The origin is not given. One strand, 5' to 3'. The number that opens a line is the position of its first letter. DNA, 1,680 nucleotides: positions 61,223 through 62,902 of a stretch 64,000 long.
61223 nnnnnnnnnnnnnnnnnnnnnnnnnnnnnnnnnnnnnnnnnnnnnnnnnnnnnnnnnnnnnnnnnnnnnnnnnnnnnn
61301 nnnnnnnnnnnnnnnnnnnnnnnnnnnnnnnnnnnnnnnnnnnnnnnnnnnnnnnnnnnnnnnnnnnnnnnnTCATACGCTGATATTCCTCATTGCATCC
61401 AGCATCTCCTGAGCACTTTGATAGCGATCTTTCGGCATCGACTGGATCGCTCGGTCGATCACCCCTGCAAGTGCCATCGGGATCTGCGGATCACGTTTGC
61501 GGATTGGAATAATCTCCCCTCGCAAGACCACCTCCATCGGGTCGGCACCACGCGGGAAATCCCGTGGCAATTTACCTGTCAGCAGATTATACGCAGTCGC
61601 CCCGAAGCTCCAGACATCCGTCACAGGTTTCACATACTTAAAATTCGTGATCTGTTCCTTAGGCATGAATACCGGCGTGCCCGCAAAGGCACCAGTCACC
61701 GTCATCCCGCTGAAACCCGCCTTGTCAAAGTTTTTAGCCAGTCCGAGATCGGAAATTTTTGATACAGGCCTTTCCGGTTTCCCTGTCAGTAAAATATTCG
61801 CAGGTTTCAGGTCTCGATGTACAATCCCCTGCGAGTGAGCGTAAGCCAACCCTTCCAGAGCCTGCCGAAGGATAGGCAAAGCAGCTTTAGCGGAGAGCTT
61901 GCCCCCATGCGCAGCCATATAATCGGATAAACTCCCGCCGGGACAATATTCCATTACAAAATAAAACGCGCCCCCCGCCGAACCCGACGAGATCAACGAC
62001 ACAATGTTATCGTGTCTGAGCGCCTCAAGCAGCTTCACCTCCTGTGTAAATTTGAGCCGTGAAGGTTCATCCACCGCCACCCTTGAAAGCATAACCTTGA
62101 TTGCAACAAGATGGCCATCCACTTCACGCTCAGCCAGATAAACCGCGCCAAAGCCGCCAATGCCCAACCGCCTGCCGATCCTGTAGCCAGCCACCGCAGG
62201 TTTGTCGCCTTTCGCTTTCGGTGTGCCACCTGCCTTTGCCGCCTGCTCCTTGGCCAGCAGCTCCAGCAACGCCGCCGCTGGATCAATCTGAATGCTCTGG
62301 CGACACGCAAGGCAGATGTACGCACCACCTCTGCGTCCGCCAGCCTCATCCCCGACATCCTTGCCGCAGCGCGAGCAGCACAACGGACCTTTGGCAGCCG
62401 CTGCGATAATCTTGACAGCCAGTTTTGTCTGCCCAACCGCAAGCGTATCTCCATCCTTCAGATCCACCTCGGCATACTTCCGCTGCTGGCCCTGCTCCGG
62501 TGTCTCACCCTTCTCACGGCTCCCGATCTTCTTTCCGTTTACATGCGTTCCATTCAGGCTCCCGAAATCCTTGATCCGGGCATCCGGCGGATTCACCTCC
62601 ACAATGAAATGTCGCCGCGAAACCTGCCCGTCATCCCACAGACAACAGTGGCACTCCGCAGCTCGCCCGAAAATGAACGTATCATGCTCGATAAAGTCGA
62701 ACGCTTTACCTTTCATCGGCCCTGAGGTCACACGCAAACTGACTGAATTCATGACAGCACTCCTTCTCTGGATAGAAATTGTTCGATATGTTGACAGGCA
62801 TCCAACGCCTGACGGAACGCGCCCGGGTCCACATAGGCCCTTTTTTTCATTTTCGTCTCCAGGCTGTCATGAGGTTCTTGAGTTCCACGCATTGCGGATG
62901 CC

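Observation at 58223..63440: Candidate novel system: AbiEi regulator, AbiEii stub, FHA/Zn-ribbon Ser/Thr kinase, PP2C phosphatase and ClpA/C-type AAA+ unfoldase in one translationally coupled operon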

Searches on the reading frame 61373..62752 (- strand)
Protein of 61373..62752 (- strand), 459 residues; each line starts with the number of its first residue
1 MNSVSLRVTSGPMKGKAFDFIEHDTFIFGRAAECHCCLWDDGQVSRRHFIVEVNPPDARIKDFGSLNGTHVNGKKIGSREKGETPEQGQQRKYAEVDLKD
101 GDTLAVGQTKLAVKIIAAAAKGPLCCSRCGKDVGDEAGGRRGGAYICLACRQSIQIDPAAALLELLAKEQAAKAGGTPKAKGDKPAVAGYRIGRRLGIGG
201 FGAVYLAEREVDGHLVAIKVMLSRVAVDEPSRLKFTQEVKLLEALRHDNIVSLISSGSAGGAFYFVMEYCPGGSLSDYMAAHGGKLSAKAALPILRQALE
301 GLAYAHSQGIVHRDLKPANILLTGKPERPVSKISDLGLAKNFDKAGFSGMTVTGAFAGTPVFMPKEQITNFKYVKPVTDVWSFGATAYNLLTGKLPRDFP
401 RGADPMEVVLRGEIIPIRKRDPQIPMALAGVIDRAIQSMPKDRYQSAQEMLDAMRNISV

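Call 3: search_protein_families(library=pfam, proteins=[window:61373-62752:-], max_evalue=0.01)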
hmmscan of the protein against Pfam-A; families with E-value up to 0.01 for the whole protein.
window:61373-62752:- (459 aa): 7 families
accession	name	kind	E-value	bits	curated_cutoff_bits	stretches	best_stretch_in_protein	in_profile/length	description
PF00069.31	Pkinase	-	3.1e-49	168.2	31.7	1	190-451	1-258/263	Protein kinase domain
PF07714.23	PK_Tyr_Ser-Thr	-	4.2e-38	131.6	23.1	1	192-445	3-250/258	Protein tyrosine and serine/threonine kinase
PF00498.31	FHA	-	6.5e-12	46.2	20.7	1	27-80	2-54/67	FHA domain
PF16697.10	Yop-YscD_cpl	-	3.9e-11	43.5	33.2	1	7-78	1-70/94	Inner membrane component of T3SS, cytoplasmic domain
PF17667.7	Pkinase_fungal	-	0.00012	21.4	24.1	1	287-370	284-367/387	Fungal protein kinase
PF03109.22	ABC1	-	0.00032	20.3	22.9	0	265-344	145-219/244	ABC1 atypical kinase-like domain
PF01636.29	APH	-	0.00064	20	23.2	0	299-325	158-184/239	Phosphotransferase enzyme family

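Call 4: search_protein_families(library=padloc, proteins=[window:61373-62752:-], max_evalue=0.01)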
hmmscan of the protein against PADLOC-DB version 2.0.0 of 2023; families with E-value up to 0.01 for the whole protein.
window:61373-62752:- (459 aa): 35 families (the best 25 are shown)
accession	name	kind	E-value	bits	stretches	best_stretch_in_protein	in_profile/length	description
PDLC04042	PD-T4-6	-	7.5e-71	237.1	1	188-457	9-272/292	-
PDLC04138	mad6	-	2e-65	220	1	183-455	46-311/659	mads_6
PDLC04061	PD-T4-6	-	1.4e-59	201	1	181-456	9-282/510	-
PDLC04053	PD-T4-6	-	1.5e-58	196.7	1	185-456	6-270/311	-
PDLC04054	PD-T4-6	-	2.6e-58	196.1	1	186-455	8-271/347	-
PDLC04047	PD-T4-6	-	1.3e-53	180.2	1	187-454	9-269/327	-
PDLC04060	PD-T4-6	-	7.5e-52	174.8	1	190-457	10-269/486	-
PDLC04057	PD-T4-6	-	3e-48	162.9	1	190-455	10-268/443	-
PDLC04055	PD-T4-6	-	3.3e-47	159.4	1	188-457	70-335/496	-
PDLC04043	PD-T4-6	-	6.7e-47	158.6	1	189-456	16-276/452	-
PDLC04041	PD-T4-6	-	1.5e-44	150.9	1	188-456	27-292/443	-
PDLC04039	PD-T4-6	-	2.2e-44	150.2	1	188-456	14-274/458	-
PDLC04050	PD-T4-6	-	6.3e-44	148.7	1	166-457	44-326/480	-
PDLC04048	PD-T4-6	-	9.5e-44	148.2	1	189-453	11-268/354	-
PDLC04052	PD-T4-6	-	2.8e-40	136.9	1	190-452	11-272/496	-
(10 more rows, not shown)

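Call 5: search_protein_families(library=ncbifam, proteins=[window:61373-62752:-], max_evalue=0.01)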
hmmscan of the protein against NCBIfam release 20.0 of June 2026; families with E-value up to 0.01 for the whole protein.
window:61373-62752:- (459 aa): 18 families
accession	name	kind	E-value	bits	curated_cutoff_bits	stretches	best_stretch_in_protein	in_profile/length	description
NF033483.0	PknB_PASTA_kin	equivalog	2.1e-57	195.4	450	1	190-456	9-267/563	Stk1 family PASTA domain-containing Ser/Thr kinase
NF047741.1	antiphage_MADS6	equivalog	1.4e-39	136.2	460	2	285-456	295-459/612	methylation-associated defense system protein kinase MAD6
TIGR03903.1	TOMM_kin_cyc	equivalog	2.8e-35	121.5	705.75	1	213-458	3-248/1267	TOMM system kinase/cyclase fusion protein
NF052427.1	StpK7MSMEG_1200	equivalog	5.1e-32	111.1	900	1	189-456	8-267/601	serine/threonine protein kinase StpK7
NF009651.0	PRK13184.1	equivalog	2.4e-27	95.3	839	1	190-455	4-288/932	serine/threonine-protein kinase PknD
NF053615.1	SerThrKinAfsKStmc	equivalog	1.1e-23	83.8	1300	1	190-410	15-223/809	protein serine/threonine kinase AfsK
NF033442.0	BREX_PglW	equivalog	2.3e-22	78.6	990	2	275-456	298-485/1391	BREX system serine/threonine kinase PglW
NF038150.1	lanthi_synth_IV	equivalog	1.1e-21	76.9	650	1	202-455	203-454/851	class IV lanthionine synthetase LanL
NF058632.1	SerThrKinPrkT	equivalog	1e-12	47.8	280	1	188-328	21-156/322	serine/threonine protein kinase PrkT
NF038151.1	lanthi_synth_III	equivalog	4.7e-10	38.5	575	1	185-351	218-395/833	class III lanthionine synthetase LanKC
NF033760.1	gliding_GltG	equivalog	1e-09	37.5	650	1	22-82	22-79/650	adventurous gliding motility protein GltG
NF049868.1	FhaB_Rv0019c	equivalog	1.5e-09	38.1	125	1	5-79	68-140/158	FHA domain-containing protein FhaB/FipA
NF041660.2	oxygluDhInhib_OdhI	equivalog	1.8e-07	31.1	200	1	6-79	39-110/130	oxoglutarate dehydrogenase inhibitor Odhl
TIGR03724.2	arch_bud32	equivalog_domain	0.00011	21.8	125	1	236-343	41-135/193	KEOPS complex kinase/ATPase Bud32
NF043056.1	T4SS_LegK1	equivalog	0.00012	20.9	550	1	308-384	208-277/516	Dot/Icm T4SS effector kinase LegK1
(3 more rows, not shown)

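Call 8: find_homologous_proteins(query=window:61373-62752:-, max_evalue=1e-20)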
Query window:61373-62752:- (459 aa): 4270 proteins with E <= 1e-20 among 8000 candidates; the best 120 are listed.
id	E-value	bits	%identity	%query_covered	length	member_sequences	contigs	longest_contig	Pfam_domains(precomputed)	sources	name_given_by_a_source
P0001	0.0e+0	1038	100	100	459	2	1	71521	PF07714.24,PF00069.32,PF00498.32,PF16697.11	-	-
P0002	1.1e-266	903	87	99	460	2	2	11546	PF07714.24,PF00069.32,PF00498.32,PF16697.11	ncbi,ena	-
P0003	8.2e-260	880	84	99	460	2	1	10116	PF07714.24,PF00069.32,PF00498.32,PF03109.23,PF16697.11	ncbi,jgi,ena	-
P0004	1.6e-259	879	84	100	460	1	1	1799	PF07714.24,PF00069.32,PF00498.32,PF16697.11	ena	-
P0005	4.9e-258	875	84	100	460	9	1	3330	PF07714.24,PF00069.32,PF00498.32,PF03109.23,PF16697.11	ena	-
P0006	1.7e-256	869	83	100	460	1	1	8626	PF07714.24,PF00069.32,PF00498.32,PF03109.23,PF16697.11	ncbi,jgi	jgi:hypothetical protein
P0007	1.9e-254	863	83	100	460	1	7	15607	PF07714.24,PF00069.32,PF00498.32,PF03109.23,PF16697.11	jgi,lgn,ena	jgi:hypothetical protein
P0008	8.2e-253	857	82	100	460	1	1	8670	PF07714.24,PF00069.32,PF00498.32,PF16697.11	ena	-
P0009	2.8e-251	852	83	100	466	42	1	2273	PF07714.24,PF00069.32,PF00498.32,PF03109.23,PF16697.11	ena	-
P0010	2.5e-242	823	80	100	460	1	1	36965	PF07714.24,PF00069.32,PF00498.32,PF16697.11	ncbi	-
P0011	8.1e-223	758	71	100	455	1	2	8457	PF07714.24,PF00069.32,PF00498.32,PF16697.11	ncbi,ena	-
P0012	3.1e-220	750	71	100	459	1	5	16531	PF07714.24,PF00069.32,PF00498.32,PF03109.23,PF16697.11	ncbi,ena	-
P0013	2.8e-219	747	72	100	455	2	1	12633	PF07714.24,PF00069.32,PF00498.32,PF03109.23,PF16697.11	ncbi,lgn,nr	ncbi:MAG: protein kinase [Lentisphaerae bacterium]|nr:protein kinase [Lentisphaerota bacterium]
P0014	1.5e-217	741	71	100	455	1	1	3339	PF07714.24,PF00069.32,PF00498.32,PF03109.23,PF16697.11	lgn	-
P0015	3.2e-217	740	70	100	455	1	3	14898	PF07714.24,PF00069.32,PF00498.32,PF16697.11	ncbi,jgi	jgi:hypothetical protein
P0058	1.4e-200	685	65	99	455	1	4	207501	PF07714.24,PF00069.32,PF00498.32,PF16697.11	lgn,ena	-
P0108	8.6e-170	584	54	99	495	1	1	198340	PF07714.24,PF00069.32,PF00498.32,PF16697.11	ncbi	-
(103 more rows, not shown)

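Call 10: find_encoding_contigs(protein=P0010, flank=10000, max_places=2)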
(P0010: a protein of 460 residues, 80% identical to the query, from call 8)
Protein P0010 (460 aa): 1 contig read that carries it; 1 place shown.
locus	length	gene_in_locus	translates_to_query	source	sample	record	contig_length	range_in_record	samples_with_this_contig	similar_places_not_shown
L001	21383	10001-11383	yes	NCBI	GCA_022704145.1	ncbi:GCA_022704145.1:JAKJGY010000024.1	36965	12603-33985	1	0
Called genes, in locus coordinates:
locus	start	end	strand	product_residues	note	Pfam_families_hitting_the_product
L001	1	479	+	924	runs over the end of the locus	PF01946:Thi4 (faint), PF03486:HI0933_like (faint), PF00890:FAD_binding_2 (weak), PF07992:Pyr_redox_2 (weak), PF12831:FAD_oxidored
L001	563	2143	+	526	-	PF00884:Sulfatase, PF01663:Phosphodiest (faint), PF16347:SGSH_C (faint)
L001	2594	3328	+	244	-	-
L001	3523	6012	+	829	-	PF00069:Pkinase, PF07714:PK_Tyr_Ser-Thr, PF10952:DUF2753 (faint), PF13176:TPR_7 (faint), PF13424:TPR_12 (faint), PF00515:TPR_1 (faint), PF07719:TPR_2 (faint), PF13181:TPR_8 (faint), +2 more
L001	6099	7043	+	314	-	PF14253:AbiH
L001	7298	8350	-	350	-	PF11185:DUF2971 (weak)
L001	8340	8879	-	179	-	PF13151:DUF3990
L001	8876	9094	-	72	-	-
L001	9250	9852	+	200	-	PF13338:AbiEi_4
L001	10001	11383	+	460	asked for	PF16697:Yop-YscD_cpl, PF00498:FHA, PF00069:Pkinase, PF07714:PK_Tyr_Ser-Thr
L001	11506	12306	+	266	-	PF00481:PP2C (weak), PF13672:PP2C_2, PF07228:SpoIIE (weak)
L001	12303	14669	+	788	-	PF13191:AAA_16 (weak), PF00004:AAA, PF17871:AAA_lid_9, PF00158:Sigma54_activat, PF07724:AAA_2, PF00004:AAA, PF07728:AAA_5, PF10431:ClpB_D2-small, +14 more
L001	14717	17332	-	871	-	PF02018:CBM_4_9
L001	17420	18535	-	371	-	PF01156:IU_nuc_hydro (weak)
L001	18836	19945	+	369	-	PF00465:Fe-ADH, PF13685:Fe-ADH_2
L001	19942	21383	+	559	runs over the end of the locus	PF01266:DAO, PF16901:DAO_C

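Call 11: find_encoding_contigs(protein=P0058, flank=10000, max_places=2)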
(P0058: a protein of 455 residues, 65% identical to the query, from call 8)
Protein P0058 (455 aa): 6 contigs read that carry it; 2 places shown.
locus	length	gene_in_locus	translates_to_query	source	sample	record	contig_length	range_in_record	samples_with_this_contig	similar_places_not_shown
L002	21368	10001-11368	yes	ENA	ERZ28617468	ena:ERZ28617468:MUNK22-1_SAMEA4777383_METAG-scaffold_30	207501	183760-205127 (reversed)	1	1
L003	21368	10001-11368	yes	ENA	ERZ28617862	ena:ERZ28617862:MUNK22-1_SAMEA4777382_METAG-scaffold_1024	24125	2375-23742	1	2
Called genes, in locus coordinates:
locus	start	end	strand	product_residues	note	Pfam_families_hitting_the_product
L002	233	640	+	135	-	-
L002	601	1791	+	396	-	PF03237:Terminase_6N, PF17289:Terminase_6C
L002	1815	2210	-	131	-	-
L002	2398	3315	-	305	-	PF00126:HTH_1, PF03466:LysR_substrate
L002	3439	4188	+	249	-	-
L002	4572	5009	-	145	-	PF00436:SSB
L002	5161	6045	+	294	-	-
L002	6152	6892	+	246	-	-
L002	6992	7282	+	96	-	PF13453:Zn_ribbon_TFIIB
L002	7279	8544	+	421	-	PF00069:Pkinase, PF07714:PK_Tyr_Ser-Thr, PF03109:ABC1 (weak)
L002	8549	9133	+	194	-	-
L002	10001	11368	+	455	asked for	PF16697:Yop-YscD_cpl (weak), PF00498:FHA, PF00069:Pkinase, PF07714:PK_Tyr_Ser-Thr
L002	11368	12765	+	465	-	PF00481:PP2C, PF13672:PP2C_2, PF07228:SpoIIE (weak)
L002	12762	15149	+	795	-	PF02861:Clp_N (weak), PF13191:AAA_16 (weak), PF00004:AAA, PF17871:AAA_lid_9, PF00158:Sigma54_activat (weak), PF07724:AAA_2, PF07728:AAA_5, PF10431:ClpB_D2-small, +7 more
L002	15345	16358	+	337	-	-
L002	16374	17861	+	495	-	PF14284:PcfJ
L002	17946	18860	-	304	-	PF08238:Sel1 (weak)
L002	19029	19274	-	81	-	-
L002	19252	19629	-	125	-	-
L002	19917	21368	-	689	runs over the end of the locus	PF22763:NrS1-1_pol-like_HBD, PF13148:DUF3987 (faint)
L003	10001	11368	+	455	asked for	PF16697:Yop-YscD_cpl (weak), PF00498:FHA, PF00069:Pkinase, PF07714:PK_Tyr_Ser-Thr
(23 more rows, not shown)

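Call 12: find_encoding_contigs(protein=P0108, flank=10000, max_places=2)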
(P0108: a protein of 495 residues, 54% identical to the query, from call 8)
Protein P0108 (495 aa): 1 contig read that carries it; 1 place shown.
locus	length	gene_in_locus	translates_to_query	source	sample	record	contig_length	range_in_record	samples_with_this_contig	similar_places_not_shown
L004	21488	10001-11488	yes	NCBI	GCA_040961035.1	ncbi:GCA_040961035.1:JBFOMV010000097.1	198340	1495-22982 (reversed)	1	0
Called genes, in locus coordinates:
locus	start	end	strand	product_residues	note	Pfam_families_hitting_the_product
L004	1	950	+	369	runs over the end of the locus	PF24807:WD40_CDC20-Fz, PF23609:Beta-prop_EIPR1, PF24105:Beta-prop_CAF1B_HIR1, PF24782:WD40_MABP1-WDR62_2nd, PF24814:WD40_Prp19, PF25172:Beta-prop_WDR3_2nd, PF25173:Beta-prop_WDR3_1st, PF25174:Beta-prop_THOC3, +62 more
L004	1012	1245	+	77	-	-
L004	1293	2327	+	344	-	-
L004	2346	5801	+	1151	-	PF00158:Sigma54_activat (faint), PF00004:AAA, PF01078:Mg_chelatase (faint), PF07724:AAA_2, PF07728:AAA_5, PF05496:RuvB_N (weak), PF00004:AAA, PF01434:Peptidase_M41, +4 more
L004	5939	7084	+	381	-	PF13646:HEAT_2, PF00514:Arm (faint), PF02985:HEAT (faint), PF03130:HEAT_PBS (faint), PF13646:HEAT_2, PF13717:Zn_ribbon_4 (weak)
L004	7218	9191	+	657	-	-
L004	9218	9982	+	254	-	PF01694:Rhomboid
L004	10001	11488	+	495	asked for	PF16697:Yop-YscD_cpl, PF00498:FHA, PF00069:Pkinase, PF07714:PK_Tyr_Ser-Thr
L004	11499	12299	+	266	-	PF00481:PP2C, PF13672:PP2C_2, PF07228:SpoIIE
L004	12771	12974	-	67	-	-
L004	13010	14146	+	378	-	-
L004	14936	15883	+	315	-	PF20796:PDDEXK_13, PF22558:REase-ARP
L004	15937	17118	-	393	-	PF13495:Phage_int_SAM_4 (faint), PF14659:Phage_int_SAM_3 (weak), PF00589:Phage_integrase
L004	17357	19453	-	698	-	-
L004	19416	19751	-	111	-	-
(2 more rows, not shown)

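Call 14: find_related_loci(query=A1, collection=genome_contigs, flank=10000)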
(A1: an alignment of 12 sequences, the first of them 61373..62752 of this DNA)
Query A1 (459 aa) in genome_contigs; peptide patterns used: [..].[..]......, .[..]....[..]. (x = any residue, [..] = any of these).
600 stretches matched a pattern (row limit reached: there are more); 364 encode a relative of the query (tblastn E <= 1e-3); the best 80 are kept; 80 distinct loci.
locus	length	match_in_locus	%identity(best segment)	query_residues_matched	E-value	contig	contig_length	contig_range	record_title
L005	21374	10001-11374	80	2-459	0e+0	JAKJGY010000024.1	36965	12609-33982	MAG: Verrucomicrobia bacterium isolate UR.bin231 UR_contig_2407, whole genome shotgun sequence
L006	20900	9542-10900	65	2-459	0e+0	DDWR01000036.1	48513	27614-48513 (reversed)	MAG TPA_asm: Verrucomicrobia bacterium UBA2281 UBA2281_contig_2377, whole genome shotgun sequence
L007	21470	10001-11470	48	2-456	9e-155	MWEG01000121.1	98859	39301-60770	MAG: Lentisphaerae bacterium ADurb.Bin082 BWX73_contig000121, whole genome shotgun sequence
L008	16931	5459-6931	49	4-457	7e-151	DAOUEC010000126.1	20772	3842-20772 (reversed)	MAG TPA_asm: Anaerolineae bacterium isolate N3_163 k131_2089146, whole genome shotgun sequence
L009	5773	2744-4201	51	3-457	7e-152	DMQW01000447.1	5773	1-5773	MAG TPA_asm: Limisphaerales bacterium isolate UBA11358 contig_14346, whole genome shotgun sequence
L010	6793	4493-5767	51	4-455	2e-139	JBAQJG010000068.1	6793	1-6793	MAG: Chthoniobacterales bacterium isolate MFD06573_ilm_asm_bin11 k127_141821, whole genome shotgun sequence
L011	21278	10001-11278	49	1-457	3e-137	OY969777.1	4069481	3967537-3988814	MAG: uncultured Verrucomicrobiae bacterium isolate MFD01689.bin.c.1 genome assembly, chromosome: 1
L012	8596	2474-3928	47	4-454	2e-136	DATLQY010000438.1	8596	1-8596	MAG TPA_asm: Pirellulales bacterium isolate SMAG_U13890 k141_1341570, whole genome shotgun sequence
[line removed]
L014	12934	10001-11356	46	3-450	1e-129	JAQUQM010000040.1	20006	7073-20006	MAG: Dehalococcoidia bacterium isolate STD1_5 NODE_6094_length_20006_cov_3.504351_Sandtown_D1, whole genome shotgun sequ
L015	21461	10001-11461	44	4-457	3e-128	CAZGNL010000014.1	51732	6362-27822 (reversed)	MAG TPA_asm: uncultured Syntrophaceae bacterium isolate binchicken_co349_125 genome assembly, contig: NODE_71_length_517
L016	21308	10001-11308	46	3-454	2e-127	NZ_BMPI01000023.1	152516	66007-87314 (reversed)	Dactylosporangium sucinum strain JCM 19831 sequence023, whole genome shotgun sequence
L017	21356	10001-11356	45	3-458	4e-123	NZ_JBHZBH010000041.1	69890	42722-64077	Nonomuraea sp. NPDC059194 NPDC059194_T43_A11.ctg-0041, whole genome shotgun sequence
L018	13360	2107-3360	48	3-454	3e-123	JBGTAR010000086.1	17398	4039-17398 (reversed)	MAG: Terrimicrobiaceae bacterium isolate JTS-AC78 k141_3287888, whole genome shotgun sequence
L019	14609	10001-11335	46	3-454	7e-123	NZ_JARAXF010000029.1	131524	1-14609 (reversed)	Streptomyces sp. ME19-01-6 ME19-01-6_29, whole genome shotgun sequence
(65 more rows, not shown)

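Call 15: find_related_loci(query=A1, collection=viral_contigs, flank=10000)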
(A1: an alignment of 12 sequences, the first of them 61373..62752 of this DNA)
Query A1 (459 aa) in viral_contigs; peptide patterns used: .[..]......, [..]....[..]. (x = any residue, [..] = any of these).
111 stretches matched a pattern; 1 encode a relative of the query (tblastn E <= 1e-3); 1 distinct loci.
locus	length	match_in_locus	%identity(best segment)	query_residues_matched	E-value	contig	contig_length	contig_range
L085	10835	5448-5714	36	2-93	9e-7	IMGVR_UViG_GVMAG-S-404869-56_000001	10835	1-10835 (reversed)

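Call 18: find_related_loci(query=window:61373-62752:-, collection=metagenome_contigs, flank=10000)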
Query window:61373-62752:- (459 aa) in metagenome_contigs; peptide patterns used: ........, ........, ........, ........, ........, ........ (x = any residue, [..] = any of these).
599 stretches matched a pattern (row limit reached: there are more); 67 encode a relative of the query (tblastn E <= 1e-3); 67 distinct loci.
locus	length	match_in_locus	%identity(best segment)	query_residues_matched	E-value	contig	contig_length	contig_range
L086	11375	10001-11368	87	2-457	0e+0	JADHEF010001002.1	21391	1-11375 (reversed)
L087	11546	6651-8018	87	2-457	0e+0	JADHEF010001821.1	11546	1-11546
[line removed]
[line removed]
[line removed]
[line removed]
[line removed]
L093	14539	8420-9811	83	2-459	0e+0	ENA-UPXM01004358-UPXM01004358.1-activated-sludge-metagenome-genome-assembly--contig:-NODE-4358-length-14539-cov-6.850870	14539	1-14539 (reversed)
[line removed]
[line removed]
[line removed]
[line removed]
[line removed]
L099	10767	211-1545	59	3-455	0e+0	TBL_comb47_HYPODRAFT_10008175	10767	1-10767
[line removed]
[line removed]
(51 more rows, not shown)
